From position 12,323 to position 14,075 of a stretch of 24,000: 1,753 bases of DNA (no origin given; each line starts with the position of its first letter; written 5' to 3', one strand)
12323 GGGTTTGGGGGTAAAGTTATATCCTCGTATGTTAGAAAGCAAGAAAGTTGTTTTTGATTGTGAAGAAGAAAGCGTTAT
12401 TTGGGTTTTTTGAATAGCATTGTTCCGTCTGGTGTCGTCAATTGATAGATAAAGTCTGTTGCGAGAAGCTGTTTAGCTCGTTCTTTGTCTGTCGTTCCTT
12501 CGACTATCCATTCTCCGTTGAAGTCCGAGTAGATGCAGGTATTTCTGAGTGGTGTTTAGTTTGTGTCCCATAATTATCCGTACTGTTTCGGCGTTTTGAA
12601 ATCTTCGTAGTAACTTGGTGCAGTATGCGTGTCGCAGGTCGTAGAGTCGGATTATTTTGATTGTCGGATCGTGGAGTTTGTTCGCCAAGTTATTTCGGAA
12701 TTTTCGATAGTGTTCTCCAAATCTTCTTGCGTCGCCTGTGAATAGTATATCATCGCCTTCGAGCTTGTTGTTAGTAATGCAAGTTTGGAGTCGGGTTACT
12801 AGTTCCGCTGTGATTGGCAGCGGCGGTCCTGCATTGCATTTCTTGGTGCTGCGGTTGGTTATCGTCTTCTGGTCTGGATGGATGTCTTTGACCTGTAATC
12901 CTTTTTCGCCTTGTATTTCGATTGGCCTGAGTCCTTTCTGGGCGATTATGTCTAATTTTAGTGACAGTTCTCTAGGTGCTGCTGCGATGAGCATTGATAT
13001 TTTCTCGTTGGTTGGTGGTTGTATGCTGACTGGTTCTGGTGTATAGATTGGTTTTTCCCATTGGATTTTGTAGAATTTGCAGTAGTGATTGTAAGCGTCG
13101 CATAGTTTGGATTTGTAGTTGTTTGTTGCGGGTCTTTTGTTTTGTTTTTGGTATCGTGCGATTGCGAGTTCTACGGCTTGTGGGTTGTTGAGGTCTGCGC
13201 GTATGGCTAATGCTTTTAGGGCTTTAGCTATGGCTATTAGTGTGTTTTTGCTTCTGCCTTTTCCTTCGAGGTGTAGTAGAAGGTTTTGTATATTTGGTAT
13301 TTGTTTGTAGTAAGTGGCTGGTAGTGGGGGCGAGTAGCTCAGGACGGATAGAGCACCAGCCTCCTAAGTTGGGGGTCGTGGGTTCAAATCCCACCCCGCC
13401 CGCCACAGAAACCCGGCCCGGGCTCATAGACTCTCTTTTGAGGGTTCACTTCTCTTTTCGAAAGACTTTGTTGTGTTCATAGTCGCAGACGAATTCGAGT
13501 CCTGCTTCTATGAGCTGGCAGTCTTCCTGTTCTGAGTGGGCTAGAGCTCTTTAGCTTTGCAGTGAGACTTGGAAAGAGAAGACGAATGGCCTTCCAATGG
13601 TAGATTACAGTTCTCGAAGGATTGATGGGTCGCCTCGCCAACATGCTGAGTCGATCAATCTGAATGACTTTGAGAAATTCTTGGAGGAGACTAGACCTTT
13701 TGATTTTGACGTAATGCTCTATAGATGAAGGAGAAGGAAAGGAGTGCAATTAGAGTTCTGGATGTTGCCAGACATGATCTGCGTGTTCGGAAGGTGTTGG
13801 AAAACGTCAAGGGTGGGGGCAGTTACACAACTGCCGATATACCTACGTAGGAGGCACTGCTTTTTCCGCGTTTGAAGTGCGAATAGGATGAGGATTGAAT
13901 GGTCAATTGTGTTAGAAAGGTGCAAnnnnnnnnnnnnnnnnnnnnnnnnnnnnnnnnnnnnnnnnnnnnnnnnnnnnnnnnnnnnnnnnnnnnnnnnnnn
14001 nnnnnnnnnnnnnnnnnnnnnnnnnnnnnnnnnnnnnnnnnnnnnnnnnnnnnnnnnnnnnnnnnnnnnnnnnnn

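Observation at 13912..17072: Heliorhodopsin embedded in a mobile, tRNA-linked light/oxidative-stress cluster (catalase, PerR-like regulator, flavodoxin and UvdE remnants)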

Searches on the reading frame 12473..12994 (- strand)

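Call 5: search_protein_families(library=pfam, proteins=[window:12473-12994:-], max_evalue=0.01)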
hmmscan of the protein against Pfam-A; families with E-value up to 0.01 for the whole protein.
window:12473-12994:- (173 aa): 1 family
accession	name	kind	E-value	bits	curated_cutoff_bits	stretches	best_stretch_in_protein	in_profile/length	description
PF00589.27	Phage_integrase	-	8.2e-09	35.9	27.1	1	14-155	28-168/172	Phage integrase family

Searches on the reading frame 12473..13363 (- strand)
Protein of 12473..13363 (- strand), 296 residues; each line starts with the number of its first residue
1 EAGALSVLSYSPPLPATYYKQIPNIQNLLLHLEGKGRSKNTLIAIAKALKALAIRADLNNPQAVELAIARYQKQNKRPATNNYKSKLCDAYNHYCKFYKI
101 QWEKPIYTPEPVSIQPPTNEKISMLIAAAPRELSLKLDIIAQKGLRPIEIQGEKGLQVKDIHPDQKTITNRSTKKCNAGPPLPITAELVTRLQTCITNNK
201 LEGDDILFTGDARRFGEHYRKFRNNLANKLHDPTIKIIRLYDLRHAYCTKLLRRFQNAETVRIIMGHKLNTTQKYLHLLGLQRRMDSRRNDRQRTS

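Call 16: search_protein_families(library=pfam, proteins=[window:12476-13363:-], max_evalue=10)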
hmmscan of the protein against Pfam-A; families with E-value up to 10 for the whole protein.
seq(296 aa): 1 family
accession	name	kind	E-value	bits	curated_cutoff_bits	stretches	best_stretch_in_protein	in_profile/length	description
PF00589.27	Phage_integrase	-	1.5e-08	35.1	27.1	1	132-278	23-168/172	Phage integrase family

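Call 45: search_protein_families(library=ncbifam, proteins=[window:12473-13363:-], max_evalue=0.001)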
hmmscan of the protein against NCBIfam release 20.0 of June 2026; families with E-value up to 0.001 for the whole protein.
window:12473-13363:- (296 aa): 4 families
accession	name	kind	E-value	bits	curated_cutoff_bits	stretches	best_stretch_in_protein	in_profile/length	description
NF040815.2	recomb_XerA_Arch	equivalog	7e-15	55.3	220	1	29-278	4-254/263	site-specific tyrosine recombinase/integron integrase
TIGR02249.1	integrase_gron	subfamily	2.9e-05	23.6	265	0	236-280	257-302/315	integron integrase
TIGR02224.1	recomb_XerC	equivalog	3.2e-05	23.4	335.15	1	236-278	234-277/295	tyrosine recombinase XerC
TIGR02225.1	recomb_XerD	equivalog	0.00086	18.7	329.6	0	204-278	199-274/290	site-specific tyrosine recombinase XerD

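Call 86: search_protein_representatives(protein=window:12473-13363:-)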
Query: 296 residues. Proteins with E-value up to 0.001 (for the whole library): 599; up to 1e-10: 188; up to 1e-30: 33. The best 150 are listed.
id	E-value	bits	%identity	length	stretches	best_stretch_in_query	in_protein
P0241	1.9e-96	339.2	71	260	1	14-231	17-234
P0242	2.3e-90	319.2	89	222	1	116-283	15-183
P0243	1.7e-70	254.0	48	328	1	12-279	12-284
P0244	7.3e-64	232.3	64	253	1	18-199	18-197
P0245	2.4e-61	224.0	69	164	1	30-193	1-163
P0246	1.1e-60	221.9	65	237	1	4-179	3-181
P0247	6.1e-58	212.9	67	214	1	4-156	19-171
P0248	4.5e-51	190.3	55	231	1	14-195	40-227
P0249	6.3e-51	189.9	51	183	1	34-213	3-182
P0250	4.1e-48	180.6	52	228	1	18-213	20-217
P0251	1.1e-47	179.2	82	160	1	3-106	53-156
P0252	1.7e-46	175.3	59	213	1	18-167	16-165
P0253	1.8e-45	171.9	51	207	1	98-261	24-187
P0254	5.2e-44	167.2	41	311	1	23-275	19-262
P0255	6.2e-44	166.9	60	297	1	15-154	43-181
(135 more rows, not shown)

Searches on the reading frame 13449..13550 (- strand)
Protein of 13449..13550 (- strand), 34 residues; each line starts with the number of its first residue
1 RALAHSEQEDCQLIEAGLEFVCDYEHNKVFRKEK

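Call 16: search_protein_families(library=pfam, proteins=[window:13449-13550:-], max_evalue=10)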
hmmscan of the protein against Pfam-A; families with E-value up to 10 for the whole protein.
seq(34 aa): 1 family
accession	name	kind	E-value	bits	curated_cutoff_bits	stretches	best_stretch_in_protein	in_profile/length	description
PF23821.1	DUF7191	-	0.043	14.2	27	1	15-33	42-60/64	Family of unknown function (DUF7191)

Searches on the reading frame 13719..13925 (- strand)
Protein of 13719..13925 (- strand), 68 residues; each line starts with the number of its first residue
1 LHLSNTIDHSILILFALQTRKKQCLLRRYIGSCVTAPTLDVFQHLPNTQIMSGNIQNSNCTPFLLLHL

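Call 7: search_protein_families(library=pfam, proteins=[window:13719-13925:-], max_evalue=0.01)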
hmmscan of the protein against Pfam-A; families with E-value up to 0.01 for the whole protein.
window:13719-13925:- (68 aa): 0 families
